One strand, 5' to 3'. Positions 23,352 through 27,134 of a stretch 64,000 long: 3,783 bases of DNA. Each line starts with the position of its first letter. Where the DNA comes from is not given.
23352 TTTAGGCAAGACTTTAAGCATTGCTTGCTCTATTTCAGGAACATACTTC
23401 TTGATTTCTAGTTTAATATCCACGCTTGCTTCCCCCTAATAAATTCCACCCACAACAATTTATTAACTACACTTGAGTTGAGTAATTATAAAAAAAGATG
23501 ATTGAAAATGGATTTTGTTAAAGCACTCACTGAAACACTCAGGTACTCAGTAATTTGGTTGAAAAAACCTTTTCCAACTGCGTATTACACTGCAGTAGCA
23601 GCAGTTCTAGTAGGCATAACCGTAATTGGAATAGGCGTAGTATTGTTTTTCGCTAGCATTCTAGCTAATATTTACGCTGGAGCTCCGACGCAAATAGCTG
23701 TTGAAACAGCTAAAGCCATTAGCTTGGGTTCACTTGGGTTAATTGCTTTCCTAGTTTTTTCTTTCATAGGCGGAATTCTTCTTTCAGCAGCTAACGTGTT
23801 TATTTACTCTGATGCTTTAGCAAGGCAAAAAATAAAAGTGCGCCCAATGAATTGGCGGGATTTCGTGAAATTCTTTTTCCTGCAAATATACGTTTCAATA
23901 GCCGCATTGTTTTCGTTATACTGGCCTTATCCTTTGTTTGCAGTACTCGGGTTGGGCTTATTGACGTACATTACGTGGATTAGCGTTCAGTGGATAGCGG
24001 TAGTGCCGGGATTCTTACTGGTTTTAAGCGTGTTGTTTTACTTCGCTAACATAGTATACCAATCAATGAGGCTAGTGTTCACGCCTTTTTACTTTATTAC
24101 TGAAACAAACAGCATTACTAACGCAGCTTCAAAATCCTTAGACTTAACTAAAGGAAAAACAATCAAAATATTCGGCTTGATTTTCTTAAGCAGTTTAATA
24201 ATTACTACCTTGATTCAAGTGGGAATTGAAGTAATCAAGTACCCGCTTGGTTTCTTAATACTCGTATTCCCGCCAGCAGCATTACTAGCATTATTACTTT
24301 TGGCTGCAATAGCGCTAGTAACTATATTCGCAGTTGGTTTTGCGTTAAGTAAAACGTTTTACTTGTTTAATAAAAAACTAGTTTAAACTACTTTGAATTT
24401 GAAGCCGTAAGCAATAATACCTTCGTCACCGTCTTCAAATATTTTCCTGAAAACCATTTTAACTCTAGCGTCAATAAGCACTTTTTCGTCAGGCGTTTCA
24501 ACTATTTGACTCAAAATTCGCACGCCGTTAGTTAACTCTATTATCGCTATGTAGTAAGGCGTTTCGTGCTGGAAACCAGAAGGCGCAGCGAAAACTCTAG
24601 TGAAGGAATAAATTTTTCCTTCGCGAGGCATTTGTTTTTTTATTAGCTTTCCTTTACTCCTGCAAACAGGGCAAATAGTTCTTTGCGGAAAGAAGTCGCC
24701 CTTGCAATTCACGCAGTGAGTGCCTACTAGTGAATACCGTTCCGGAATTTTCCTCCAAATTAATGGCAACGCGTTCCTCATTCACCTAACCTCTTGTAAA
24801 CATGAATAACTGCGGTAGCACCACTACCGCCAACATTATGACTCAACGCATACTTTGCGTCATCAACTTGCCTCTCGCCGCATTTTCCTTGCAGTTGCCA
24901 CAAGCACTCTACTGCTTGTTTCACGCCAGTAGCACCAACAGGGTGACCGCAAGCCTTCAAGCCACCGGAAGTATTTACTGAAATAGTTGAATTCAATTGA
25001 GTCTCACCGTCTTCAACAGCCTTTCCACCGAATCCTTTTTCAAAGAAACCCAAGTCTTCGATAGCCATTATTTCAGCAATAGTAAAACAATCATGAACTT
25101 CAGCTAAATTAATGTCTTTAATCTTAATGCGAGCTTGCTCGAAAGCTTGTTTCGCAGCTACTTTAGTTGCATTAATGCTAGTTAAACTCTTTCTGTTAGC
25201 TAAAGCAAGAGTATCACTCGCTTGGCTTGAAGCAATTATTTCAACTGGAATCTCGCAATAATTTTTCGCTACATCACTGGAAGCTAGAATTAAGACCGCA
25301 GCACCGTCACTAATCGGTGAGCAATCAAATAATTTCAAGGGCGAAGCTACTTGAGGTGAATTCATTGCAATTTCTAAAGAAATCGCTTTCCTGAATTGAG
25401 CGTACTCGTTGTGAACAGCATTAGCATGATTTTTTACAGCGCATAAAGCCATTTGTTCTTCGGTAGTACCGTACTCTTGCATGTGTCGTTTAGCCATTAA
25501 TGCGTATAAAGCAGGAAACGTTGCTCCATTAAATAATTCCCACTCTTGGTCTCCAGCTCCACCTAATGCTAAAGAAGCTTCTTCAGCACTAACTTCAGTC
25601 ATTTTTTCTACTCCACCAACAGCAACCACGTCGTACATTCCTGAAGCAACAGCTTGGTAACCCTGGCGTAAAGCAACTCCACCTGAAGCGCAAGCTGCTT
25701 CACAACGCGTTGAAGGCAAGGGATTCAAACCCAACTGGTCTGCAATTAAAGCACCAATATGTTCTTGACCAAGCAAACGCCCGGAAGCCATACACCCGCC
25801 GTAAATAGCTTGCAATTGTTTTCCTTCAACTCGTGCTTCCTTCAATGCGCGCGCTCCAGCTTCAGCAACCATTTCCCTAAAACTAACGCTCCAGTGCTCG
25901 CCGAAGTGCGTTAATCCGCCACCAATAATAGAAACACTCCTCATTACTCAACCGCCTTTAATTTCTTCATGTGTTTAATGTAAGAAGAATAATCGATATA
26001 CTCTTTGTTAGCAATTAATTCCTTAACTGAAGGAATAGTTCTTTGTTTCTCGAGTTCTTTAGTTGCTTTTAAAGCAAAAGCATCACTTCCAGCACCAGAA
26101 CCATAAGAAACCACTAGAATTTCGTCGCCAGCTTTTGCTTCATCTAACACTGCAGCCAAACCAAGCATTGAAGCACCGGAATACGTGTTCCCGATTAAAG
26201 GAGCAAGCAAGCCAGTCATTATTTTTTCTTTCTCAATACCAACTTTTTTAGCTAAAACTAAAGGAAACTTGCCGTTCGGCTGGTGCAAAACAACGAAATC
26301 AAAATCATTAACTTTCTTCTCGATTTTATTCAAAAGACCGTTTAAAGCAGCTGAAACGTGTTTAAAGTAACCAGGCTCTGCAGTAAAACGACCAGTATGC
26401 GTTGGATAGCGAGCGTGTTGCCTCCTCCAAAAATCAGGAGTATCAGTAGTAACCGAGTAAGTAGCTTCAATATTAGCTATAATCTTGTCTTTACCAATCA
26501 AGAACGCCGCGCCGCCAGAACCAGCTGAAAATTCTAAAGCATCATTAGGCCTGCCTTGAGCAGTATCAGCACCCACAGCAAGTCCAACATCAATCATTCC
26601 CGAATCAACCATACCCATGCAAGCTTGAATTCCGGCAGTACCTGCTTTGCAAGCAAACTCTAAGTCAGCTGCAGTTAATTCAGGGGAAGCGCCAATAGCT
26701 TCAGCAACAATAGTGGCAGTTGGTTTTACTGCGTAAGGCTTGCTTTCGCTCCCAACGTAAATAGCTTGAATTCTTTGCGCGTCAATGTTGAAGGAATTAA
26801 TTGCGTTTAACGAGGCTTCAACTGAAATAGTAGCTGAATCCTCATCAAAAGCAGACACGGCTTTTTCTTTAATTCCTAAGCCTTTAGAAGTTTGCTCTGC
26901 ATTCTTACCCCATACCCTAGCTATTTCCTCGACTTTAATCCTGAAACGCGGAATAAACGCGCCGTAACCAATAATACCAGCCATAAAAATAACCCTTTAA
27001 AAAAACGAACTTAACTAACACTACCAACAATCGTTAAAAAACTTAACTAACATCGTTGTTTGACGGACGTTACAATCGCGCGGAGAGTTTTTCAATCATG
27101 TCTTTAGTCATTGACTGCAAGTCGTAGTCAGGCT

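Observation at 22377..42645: About 20-kb isoprenoid supercluster: near-complete acetyl-CoA to GGPP route in one neighbourhood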

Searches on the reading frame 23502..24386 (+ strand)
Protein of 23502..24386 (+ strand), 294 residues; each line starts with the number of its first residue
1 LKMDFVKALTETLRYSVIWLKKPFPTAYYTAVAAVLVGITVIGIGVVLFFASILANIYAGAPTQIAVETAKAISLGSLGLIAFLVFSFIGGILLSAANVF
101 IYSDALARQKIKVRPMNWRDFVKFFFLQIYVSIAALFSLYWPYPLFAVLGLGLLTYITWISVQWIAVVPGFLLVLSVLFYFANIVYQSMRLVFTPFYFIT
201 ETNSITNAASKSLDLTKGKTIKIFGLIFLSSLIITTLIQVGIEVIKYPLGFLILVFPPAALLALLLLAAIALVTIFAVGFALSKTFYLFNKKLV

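Call 3: search_protein_families(library=pfam, proteins=[window:23502-24386:+], max_evalue=0.01)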
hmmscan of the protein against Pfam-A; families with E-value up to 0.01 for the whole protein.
window:23502-24386:+ (294 aa): 0 families

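Call 5: search_protein_families(library=ncbifam, proteins=[window:23502-24386:+], max_evalue=0.001)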
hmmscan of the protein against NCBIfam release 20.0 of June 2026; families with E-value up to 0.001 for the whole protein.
window:23502-24386:+ (294 aa): 0 families

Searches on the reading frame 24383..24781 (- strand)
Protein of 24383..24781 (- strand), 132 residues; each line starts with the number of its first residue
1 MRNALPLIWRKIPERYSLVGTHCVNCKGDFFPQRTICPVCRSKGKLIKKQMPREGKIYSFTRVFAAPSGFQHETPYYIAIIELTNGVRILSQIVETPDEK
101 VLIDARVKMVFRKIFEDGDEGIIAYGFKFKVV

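Call 3: search_protein_families(library=pfam, proteins=[window:24383-24781:-], max_evalue=0.01)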
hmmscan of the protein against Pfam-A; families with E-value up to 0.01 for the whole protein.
window:24383-24781:- (132 aa): 2 families
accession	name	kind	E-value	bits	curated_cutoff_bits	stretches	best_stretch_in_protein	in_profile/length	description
PF01796.24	OB_ChsH2_C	-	2.7e-18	66.1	27.1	1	50-112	3-65/65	ChsH2, C-terminal OB-fold domain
PF12172.15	zf-ChsH2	-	1.1e-05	25.6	23.2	1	11-43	2-34/37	ChsH2, rubredoxin-like zinc ribbon domain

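Call 5: search_protein_families(library=ncbifam, proteins=[window:24383-24781:-], max_evalue=0.001)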
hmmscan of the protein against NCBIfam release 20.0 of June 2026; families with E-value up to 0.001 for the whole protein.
window:24383-24781:- (132 aa): 1 family
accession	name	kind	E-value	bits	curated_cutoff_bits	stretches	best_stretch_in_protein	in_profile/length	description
NF053627.1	BnzsclthlBbsAGT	equivalog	2e-12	47.3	250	1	18-128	36-143/145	benzoylsuccinyl-CoA thiolase subunit BbsA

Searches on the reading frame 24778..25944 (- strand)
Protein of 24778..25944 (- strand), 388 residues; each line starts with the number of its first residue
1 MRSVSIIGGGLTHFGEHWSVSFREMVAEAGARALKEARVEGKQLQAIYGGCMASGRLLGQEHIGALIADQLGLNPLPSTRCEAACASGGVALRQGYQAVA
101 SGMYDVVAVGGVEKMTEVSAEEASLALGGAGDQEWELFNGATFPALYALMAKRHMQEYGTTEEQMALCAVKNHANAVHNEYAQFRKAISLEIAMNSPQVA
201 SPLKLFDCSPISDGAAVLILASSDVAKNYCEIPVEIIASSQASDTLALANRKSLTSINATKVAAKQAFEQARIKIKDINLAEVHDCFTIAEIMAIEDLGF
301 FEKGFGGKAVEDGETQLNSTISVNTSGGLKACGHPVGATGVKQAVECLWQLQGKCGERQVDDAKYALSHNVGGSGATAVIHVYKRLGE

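Call 3: search_protein_families(library=pfam, proteins=[window:24778-25944:-], max_evalue=0.01)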
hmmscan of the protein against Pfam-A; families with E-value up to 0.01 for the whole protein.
window:24778-25944:- (388 aa): 4 families
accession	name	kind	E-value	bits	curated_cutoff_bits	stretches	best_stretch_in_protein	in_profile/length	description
PF22691.2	Thiolase_C_1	-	7.8e-47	159.1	28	1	241-385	2-144/144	Thiolase C-terminal domain-like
PF00108.29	Thiolase_N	-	1.4e-26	93.8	26.4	1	4-223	1-259/260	Thiolase, N-terminal domain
PF02803.24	Thiolase_C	-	7.5e-11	42.2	27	1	261-357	25-103/123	Thiolase, C-terminal domain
PF00109.32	ketoacyl-synt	-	1.2e-05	25.6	20.8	1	60-117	150-206/252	Beta-ketoacyl synthase, N-terminal domain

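Call 5: search_protein_families(library=ncbifam, proteins=[window:24778-25944:-], max_evalue=0.001)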
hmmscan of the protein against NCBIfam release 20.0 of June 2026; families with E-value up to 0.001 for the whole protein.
window:24778-25944:- (388 aa): 58 families (the best 25 are shown)
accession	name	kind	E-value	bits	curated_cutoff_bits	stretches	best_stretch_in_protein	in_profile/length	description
NF004720.0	PRK06064.1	subfamily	2.9e-169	562.9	420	1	1-385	1-387/389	thiolase domain-containing protein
NF053570.1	AcCoTHIOL_METTL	equivalog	2.8e-167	556.4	600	1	1-384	1-382/385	acetyl-CoA acetyltransferase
NF009228.0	PRK12578.1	subfamily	1.1e-101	340.2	485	1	2-385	3-387/387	thiolase domain-containing protein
NF005704.0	PRK07516.1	subfamily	1.6e-96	323.6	412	1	2-383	2-385/389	thiolase domain-containing protein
NF004810.0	PRK06157.1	equivalog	4.2e-92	309.3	403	1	2-382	7-392/400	acetyl-CoA acetyltransferase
NF004982.0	PRK06365.1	equivalog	4.8e-90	302.7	695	2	1-252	15-266/430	thiolase domain-containing protein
NF006102.0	PRK08256.1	subfamily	1.7e-74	251.2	436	1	2-385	3-392/394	lipid-transfer protein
NF004936.0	PRK06289.1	equivalog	1.9e-70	237.7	375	1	3-382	4-400/405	acetyl-CoA acetyltransferase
NF004715.0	PRK06059.1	equivalog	4.8e-67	226.6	424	1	2-379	4-394/399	lipid-transfer protein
NF004811.0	PRK06158.1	subfamily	5.5e-59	200.1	421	1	4-376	10-371/384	acetyl-CoA acetyltransferase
NF053628.1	BnzsclthlBbsBGT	equivalog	3e-56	190.9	750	1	2-375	5-372/389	benzoylsuccinyl-CoA thiolase subunit BbsB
NF006180.0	PRK08313.1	subfamily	2.8e-55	187.7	514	1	2-375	4-374/389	thiolase domain-containing protein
NF006010.0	PRK08142.1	subfamily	3.5e-53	180.8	462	1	21-375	24-374/388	thiolase domain-containing protein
NF004721.0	PRK06065.1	equivalog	5.3e-50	170.4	455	1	3-362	11-369/393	thiolase domain-containing protein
NF004722.0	PRK06066.1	equivalog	1.8e-45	155.6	516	1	2-369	4-368/385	thiolase domain-containing protein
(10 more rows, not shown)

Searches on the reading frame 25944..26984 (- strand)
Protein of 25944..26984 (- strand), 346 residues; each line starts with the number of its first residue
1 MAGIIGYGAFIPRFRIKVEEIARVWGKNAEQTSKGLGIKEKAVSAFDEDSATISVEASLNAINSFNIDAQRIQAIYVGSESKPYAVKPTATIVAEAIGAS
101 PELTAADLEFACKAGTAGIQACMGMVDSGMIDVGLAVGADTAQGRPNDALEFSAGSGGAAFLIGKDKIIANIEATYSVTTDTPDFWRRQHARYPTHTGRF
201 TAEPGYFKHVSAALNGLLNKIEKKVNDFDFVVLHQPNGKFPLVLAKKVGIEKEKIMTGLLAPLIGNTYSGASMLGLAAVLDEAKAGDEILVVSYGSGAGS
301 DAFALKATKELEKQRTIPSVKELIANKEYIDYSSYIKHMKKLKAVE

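Call 3: search_protein_families(library=pfam, proteins=[window:25944-26984:-], max_evalue=0.01)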
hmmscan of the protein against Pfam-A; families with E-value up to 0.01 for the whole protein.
window:25944-26984:- (346 aa): 5 families
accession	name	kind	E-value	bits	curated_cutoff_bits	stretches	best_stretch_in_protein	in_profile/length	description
PF08541.16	ACP_syn_III_C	-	1.1e-09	38.8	26.6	1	220-305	3-88/90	3-Oxoacyl-[acyl-carrier-protein (ACP)] synthase III C terminal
PF00108.29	Thiolase_N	-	1.3e-06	28.4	26.4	1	51-140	24-113/260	Thiolase, N-terminal domain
PF08540.16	HMG_CoA_synt_C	-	7.5e-06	26.2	25.1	1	253-322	142-218/280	Hydroxymethylglutaryl-coenzyme A synthase C terminal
PF01154.23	HMG_CoA_synt_N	-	0.00038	20.9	25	1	3-166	6-172/174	Hydroxymethylglutaryl-coenzyme A synthase N terminal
PF15698.10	Phosphatase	-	0.0057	16.3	28.4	1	82-138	169-222/256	Phosphatase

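Call 5: search_protein_families(library=ncbifam, proteins=[window:25944-26984:-], max_evalue=0.001)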
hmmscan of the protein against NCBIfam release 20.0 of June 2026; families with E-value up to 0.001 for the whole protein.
window:25944-26984:- (346 aa): 21 families
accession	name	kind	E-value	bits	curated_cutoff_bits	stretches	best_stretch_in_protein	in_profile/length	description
NF003274.0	PRK04262.1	equivalog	4.4e-161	535.7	244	1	1-343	2-345/347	hydroxymethylglutaryl-CoA synthase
TIGR00748.1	HMG_CoA_syn_Arc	equivalog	1e-159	531.4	353.35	1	1-343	1-344/345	hydroxymethylglutaryl-CoA synthase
TIGR01835.1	HMG-CoA-S_prok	equivalog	4.7e-42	144.1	360.35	1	3-338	2-348/382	hydroxymethylglutaryl-CoA synthase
NF006829.0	PRK09352.1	subfamily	9.3e-24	84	249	1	2-300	5-314/322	beta-ketoacyl-ACP synthase 3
TIGR00747.1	fabH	subfamily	5.5e-22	78.3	292.1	1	2-300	3-315/322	beta-ketoacyl-ACP synthase III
NF041302.1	HMG_CoAsyn_Halo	equivalog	1.2e-17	64.1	800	1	19-241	22-248/443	hydroxymethylglutaryl-CoA synthase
NF006720.0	PRK09258.1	equivalog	6.8e-16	58.5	285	1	34-143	45-154/338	3-oxoacyl-ACP synthase III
NF005308.0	PRK06840.1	equivalog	1.5e-15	57.1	315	1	2-174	5-183/339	3-oxoacyl-ACP synthase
TIGR01833.1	HMG-CoA-S_euk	equivalog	1.4e-13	50.7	286.2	1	3-239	6-257/457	hydroxymethylglutaryl-CoA synthase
NF005541.0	PRK07204.1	equivalog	1e-12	48.1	402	2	3-179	6-189/329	beta-ketoacyl-ACP synthase III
NF005703.0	PRK07515.1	equivalog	7e-11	41.6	304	2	51-140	97-184/373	beta-ketoacyl-ACP synthase III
NF004720.0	PRK06064.1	subfamily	1.7e-10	40.3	420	1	49-146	21-119/389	thiolase domain-containing protein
NF004623.0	PRK05963.1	equivalog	2.8e-09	36.7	437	1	4-113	8-116/328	beta-ketoacyl-ACP synthase III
NF053628.1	BnzsclthlBbsBGT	equivalog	1.8e-07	30.3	750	1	37-142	11-114/389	benzoylsuccinyl-CoA thiolase subunit BbsB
NF004810.0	PRK06157.1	equivalog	4.2e-07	29.5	403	1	45-141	22-117/400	acetyl-CoA acetyltransferase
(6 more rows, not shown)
